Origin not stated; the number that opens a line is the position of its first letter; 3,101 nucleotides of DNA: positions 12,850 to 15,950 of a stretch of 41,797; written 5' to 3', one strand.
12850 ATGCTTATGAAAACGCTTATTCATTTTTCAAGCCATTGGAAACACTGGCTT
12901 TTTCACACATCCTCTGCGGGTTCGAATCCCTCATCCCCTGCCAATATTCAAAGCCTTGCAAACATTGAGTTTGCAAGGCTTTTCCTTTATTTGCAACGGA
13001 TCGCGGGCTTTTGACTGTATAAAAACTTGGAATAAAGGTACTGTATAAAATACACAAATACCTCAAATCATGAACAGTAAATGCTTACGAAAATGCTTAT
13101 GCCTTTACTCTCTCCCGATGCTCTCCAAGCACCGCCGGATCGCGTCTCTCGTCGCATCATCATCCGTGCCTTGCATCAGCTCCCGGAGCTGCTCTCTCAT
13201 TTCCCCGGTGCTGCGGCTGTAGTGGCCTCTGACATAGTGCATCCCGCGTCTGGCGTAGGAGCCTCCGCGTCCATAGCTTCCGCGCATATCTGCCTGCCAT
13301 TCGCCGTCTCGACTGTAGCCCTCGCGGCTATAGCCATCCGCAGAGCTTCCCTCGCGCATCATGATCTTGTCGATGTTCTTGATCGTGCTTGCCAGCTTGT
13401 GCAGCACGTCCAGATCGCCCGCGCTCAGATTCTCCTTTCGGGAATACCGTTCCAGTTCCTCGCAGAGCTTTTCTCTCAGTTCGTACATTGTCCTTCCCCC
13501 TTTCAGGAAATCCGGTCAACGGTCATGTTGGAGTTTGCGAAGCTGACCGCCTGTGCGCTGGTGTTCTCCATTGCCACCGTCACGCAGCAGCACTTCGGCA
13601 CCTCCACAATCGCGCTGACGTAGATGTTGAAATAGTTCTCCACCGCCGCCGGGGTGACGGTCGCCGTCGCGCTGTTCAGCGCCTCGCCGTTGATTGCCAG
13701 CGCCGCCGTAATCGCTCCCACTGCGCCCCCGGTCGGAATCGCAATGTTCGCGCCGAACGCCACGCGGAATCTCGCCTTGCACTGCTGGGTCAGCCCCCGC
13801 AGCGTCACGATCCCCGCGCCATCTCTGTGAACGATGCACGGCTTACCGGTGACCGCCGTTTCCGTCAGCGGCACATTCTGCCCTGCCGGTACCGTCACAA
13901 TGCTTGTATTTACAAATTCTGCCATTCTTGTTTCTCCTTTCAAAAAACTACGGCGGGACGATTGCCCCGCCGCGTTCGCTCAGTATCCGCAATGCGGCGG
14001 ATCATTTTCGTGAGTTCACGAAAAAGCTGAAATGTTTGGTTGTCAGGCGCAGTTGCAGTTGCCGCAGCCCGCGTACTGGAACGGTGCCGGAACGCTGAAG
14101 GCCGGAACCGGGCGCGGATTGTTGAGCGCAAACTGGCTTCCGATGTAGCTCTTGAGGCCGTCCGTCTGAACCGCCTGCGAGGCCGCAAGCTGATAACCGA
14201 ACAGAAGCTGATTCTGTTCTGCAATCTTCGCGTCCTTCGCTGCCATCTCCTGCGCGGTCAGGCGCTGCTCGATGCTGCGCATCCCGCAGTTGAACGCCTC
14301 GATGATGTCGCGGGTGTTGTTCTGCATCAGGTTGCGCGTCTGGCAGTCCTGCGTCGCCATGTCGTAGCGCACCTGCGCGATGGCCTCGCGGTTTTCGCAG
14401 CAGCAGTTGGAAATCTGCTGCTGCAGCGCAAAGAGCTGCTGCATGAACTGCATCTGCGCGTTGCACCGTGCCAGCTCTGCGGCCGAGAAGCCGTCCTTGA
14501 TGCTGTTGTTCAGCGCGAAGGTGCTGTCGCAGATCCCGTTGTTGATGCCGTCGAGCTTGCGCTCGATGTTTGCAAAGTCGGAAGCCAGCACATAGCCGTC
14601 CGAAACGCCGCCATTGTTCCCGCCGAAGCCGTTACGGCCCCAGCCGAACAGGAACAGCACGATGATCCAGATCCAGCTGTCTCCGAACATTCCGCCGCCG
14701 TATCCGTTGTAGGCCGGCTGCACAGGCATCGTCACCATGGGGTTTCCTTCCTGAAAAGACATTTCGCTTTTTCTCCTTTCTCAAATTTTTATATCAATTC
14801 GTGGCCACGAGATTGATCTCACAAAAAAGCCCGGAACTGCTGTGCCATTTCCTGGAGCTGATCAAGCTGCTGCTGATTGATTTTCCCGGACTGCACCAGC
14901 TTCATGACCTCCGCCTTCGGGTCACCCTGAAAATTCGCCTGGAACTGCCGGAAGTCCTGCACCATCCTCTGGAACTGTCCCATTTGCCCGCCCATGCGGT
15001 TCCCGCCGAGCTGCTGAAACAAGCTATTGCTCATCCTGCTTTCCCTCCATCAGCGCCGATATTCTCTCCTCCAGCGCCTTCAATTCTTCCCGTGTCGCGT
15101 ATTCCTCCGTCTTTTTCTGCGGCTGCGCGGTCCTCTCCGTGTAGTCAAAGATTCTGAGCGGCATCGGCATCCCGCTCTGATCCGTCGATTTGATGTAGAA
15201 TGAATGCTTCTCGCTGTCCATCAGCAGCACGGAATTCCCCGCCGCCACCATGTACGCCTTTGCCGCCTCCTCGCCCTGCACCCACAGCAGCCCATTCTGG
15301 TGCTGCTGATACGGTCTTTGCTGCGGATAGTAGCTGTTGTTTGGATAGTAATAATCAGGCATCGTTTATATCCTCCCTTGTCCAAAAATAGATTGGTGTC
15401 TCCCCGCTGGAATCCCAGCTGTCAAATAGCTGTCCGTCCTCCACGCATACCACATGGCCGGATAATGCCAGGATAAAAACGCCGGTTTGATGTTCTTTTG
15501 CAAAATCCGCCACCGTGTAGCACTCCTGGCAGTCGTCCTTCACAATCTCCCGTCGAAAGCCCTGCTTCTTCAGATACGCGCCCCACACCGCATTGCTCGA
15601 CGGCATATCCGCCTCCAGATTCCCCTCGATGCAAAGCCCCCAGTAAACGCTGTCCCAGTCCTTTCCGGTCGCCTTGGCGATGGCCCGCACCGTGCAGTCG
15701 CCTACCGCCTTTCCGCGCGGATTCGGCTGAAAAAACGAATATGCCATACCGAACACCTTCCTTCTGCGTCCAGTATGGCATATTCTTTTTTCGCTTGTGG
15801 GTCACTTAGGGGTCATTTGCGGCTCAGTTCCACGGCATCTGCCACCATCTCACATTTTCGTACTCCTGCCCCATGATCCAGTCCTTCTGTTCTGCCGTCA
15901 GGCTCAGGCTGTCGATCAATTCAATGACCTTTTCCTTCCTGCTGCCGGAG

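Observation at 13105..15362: attP-proximal five-gene cassette with weak spore-coat/exosporium-like features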

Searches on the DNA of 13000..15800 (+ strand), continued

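Call 111: search_with_rna_model(model_id=R1, sources=[L001, L085, L086, L087, L088, L089, L090, L091, L092, L093, L094, L095, L096, L097, L098, L099, L100, L101, L103, L104, L105, L106, L107, L108, L109, L110, L112, L114, L115, L116, L117, L119, L121, L124, L126, L128, L129, L134, L140, L141, L144, L145, L146, L148, L152, L161, L162, window], max_evalue=0.01, make_alignment=true)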
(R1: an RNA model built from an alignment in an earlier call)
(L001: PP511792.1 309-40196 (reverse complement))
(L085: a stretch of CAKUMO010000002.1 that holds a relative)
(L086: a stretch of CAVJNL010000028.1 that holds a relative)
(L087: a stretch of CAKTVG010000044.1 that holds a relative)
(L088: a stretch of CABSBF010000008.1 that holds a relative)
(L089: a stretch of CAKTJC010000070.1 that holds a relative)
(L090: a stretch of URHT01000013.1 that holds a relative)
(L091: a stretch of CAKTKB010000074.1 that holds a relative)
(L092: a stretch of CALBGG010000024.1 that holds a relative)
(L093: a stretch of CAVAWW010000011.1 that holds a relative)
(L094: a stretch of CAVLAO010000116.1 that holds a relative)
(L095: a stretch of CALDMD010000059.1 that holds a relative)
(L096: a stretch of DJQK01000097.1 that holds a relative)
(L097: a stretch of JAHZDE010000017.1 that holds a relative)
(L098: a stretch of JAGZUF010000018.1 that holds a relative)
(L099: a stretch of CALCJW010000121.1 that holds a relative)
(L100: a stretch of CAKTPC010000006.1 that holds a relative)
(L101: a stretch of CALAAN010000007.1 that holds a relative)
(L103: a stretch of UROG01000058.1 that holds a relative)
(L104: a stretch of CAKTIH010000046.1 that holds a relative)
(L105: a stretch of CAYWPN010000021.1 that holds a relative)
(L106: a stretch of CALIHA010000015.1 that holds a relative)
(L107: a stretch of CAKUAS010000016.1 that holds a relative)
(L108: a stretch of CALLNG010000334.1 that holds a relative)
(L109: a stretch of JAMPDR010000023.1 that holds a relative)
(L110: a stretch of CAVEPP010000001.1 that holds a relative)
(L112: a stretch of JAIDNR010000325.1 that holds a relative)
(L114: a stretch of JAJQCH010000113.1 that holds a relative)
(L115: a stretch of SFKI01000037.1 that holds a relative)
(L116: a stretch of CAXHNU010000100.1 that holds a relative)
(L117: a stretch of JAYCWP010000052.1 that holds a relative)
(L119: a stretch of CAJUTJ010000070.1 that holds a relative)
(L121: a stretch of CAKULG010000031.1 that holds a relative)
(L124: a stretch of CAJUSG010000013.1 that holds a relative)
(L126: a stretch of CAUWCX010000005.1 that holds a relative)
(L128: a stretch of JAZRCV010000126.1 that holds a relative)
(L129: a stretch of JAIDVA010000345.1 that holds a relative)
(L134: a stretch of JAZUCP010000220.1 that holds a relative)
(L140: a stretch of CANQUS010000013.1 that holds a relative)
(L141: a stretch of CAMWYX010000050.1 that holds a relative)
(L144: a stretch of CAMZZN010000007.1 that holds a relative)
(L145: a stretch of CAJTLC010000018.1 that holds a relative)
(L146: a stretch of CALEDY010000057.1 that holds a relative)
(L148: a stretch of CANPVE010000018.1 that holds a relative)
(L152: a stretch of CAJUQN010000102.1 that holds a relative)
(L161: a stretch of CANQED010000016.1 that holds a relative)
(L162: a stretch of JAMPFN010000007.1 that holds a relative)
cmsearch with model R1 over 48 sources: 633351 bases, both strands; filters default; matches with E-value up to 0.01: 48.
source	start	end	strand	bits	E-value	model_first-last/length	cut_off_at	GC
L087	4038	4140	+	89.4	1e-15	1-103/103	no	0.5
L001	17748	17851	-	88.3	1.8e-15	1-103/103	no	0.51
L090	4002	4109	+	88.2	1.9e-15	1-103/103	no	0.49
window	13926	14031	-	87.9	2.2e-15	1-103/103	no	0.51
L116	4368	4473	+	87.6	2.6e-15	1-103/103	no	0.4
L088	6887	6992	+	86.7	3.9e-15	1-103/103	no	0.51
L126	7900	8000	+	86.7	3.9e-15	1-103/103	no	0.48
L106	7877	8001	+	82.6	3e-14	1-103/103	no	0.47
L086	7691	7793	+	82.6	3e-14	1-103/103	no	0.5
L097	7899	8000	+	82.6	3.1e-14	1-103/103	no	0.49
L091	673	782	+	81.5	5.2e-14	1-103/103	no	0.48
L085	7893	7999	+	80.7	7.6e-14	1-103/103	no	0.51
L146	7638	7761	+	80.5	8.5e-14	1-103/103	no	0.47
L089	3098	3208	+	80.5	8.7e-14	1-103/103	no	0.5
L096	7674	7784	+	79.4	1.5e-13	1-103/103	no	0.5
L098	7898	8001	+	76.5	6.2e-13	1-103/103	no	0.45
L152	5356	5462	+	76.3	6.9e-13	1-103/103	no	0.45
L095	4864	4991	+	75.9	8.3e-13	1-103/103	no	0.54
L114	4664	4764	+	75.5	1e-12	1-103/103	no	0.44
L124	3772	3901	+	74.6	1.6e-12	1-103/103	no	0.45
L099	7653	7781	+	73.4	2.9e-12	1-103/103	no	0.49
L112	2035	2138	+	73.2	3.3e-12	1-103/103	no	0.31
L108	4079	4180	+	73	3.5e-12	1-103/103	no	0.5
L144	7886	7998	+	71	9.4e-12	1-103/103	no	0.39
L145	7889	8000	+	70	1.6e-11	1-103/103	no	0.41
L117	7877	8001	+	69.8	1.7e-11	1-103/103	no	0.49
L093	7688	7793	+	69.3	2.2e-11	1-103/103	no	0.42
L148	7895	8001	+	68.9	2.7e-11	1-103/103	no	0.37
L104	3854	3956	+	68.1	4.1e-11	1-103/103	no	0.46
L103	3336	3438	+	67.9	4.4e-11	1-103/103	no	0.44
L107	7899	8001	+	67.3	6e-11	1-103/103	no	0.41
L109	4171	4278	+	67.2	6.1e-11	1-103/103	no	0.39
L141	3851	3963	+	66.2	1e-10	1-103/103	no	0.39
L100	7898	8000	+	65.5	1.5e-10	1-103/103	no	0.47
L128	7898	7999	+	65.3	1.6e-10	1-103/103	no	0.47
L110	7701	7802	+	63.3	4.4e-10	1-103/103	no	0.46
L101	4419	4520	+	63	5e-10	1-103/103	no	0.55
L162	424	534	+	62.9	5.3e-10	1-103/103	no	0.37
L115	4383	4485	+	62.3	7.2e-10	1-103/103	no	0.54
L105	3206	3315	+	61.5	1e-09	1-103/103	no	0.33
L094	2562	2658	+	56.1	1.5e-08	1-103/103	no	0.52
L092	7895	8001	+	51.9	1.2e-07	1-103/103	no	0.44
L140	7694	7798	+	44.8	4.1e-06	1-103/103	no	0.43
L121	7290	7391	+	41.3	2.3e-05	1-103/103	no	0.66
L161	7898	7996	+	37.5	0.00015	1-103/103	no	0.51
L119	7891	7999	+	35.2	0.00047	1-103/103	no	0.41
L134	7906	8001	+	33.2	0.0013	1-103/103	no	0.43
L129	914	1017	+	31.7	0.0028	1-103/103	no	0.39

Alignment A13: 48 matches aligned to the model, 151 columns, each read 5' to 3' on its own strand. Consensus structure (alignment columns), stored with it:
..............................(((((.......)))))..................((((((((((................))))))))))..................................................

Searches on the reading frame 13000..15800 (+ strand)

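Call 37: find_homologous_proteins(query=A6, max_evalue=0.001)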
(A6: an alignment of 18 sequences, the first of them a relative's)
Query A6 (18 sequences) (139 aa, profile of the alignment): 7945 proteins with E <= 0.001 among 8000 candidates; the best 120 are listed.
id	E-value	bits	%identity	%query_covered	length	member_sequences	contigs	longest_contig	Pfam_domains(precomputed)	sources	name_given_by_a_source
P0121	1.7e-66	240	76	99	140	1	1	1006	-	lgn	-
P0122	2.3e-66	240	63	99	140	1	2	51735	-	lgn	-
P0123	3.2e-66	239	62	99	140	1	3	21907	-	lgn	-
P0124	5.9e-66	238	62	99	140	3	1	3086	-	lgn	-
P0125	6.8e-66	238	67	100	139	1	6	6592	-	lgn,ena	-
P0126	7.1e-66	238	66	100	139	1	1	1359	-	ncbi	-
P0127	1.1e-65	237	67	100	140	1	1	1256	-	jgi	jgi:predicted nucleic-acid-binding Zn-ribbon protein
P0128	1.1e-65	237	63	100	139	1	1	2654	-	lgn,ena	-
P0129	1.2e-65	237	71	99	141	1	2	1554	-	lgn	-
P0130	1.3e-65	237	63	100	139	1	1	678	-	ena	-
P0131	1.6e-65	237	63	100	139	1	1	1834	-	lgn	-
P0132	1.9e-65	237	66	100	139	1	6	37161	-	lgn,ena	-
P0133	2.2e-65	236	63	100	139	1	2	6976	-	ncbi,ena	-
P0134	2.2e-65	236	65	99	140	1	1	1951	-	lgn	-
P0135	2.5e-65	236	68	100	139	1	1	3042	-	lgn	-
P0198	2.2e-64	233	65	100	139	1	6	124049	-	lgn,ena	-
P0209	2.8e-64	233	63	100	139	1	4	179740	-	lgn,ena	-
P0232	4.2e-64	232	65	100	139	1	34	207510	-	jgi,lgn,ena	jgi:hypothetical protein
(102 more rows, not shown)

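Call 71: find_encoding_contigs(protein=P0232, flank=10000, max_places=3)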
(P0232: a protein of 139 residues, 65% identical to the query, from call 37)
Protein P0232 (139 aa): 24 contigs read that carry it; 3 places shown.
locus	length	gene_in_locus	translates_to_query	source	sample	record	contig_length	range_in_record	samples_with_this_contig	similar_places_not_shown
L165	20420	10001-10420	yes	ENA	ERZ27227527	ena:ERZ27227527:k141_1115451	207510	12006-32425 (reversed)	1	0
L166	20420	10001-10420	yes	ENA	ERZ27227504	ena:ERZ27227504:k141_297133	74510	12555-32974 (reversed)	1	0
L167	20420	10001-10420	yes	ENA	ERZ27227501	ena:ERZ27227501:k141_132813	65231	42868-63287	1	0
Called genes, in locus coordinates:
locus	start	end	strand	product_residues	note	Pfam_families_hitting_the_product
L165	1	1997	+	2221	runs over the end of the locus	PF13306:LRR_5 (faint)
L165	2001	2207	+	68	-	-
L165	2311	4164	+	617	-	-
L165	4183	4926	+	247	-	-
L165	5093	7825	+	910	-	PF22825:HpiC1-like (faint)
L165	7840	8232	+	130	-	-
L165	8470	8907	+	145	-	-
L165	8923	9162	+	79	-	-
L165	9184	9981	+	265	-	-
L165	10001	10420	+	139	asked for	-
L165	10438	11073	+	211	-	-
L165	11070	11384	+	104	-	-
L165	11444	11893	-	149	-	-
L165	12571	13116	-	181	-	PF00692:dUTPase (weak)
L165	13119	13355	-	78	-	-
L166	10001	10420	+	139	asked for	-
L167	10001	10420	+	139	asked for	-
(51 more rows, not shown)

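Call 82: find_encoding_contigs(protein=P0209, flank=10000, max_places=2)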
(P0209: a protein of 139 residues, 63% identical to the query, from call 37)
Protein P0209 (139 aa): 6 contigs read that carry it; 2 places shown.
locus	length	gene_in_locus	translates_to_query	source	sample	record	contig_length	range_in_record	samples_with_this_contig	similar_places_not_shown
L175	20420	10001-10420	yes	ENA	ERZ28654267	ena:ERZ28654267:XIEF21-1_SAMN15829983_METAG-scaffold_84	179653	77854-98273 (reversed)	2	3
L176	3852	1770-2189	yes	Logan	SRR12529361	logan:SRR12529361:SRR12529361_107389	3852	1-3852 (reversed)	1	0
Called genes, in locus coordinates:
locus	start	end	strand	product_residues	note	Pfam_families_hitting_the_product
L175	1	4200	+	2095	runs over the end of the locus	PF13306:LRR_5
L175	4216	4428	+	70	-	-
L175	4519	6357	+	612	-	-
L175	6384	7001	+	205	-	-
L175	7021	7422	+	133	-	-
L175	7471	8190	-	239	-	-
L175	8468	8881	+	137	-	-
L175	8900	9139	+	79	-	-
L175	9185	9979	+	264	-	-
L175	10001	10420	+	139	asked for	-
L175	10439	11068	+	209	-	-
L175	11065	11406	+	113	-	-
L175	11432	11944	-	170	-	-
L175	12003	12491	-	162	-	PF02075:RuvC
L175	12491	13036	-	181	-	PF00692:dUTPase (weak)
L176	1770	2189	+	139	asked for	-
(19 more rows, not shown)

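Call 83: find_encoding_contigs(protein=P0198, flank=10000, max_places=2)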
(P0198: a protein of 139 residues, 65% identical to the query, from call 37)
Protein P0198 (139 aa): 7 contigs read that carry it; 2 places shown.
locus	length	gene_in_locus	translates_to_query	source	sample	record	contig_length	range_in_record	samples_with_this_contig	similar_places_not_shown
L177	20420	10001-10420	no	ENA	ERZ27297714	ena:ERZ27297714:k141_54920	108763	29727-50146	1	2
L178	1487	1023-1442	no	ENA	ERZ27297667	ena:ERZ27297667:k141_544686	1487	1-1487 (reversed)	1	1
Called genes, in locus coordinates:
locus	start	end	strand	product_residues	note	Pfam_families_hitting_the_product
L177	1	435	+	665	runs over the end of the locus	-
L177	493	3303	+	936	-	-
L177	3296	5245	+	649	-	-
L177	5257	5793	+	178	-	-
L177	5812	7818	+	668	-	-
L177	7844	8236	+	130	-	-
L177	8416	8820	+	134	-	-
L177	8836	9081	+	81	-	-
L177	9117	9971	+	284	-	-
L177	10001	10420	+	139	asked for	-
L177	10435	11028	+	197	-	-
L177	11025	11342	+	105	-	-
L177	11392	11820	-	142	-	-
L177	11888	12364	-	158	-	PF02075:RuvC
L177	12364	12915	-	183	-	PF00692:dUTPase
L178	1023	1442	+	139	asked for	-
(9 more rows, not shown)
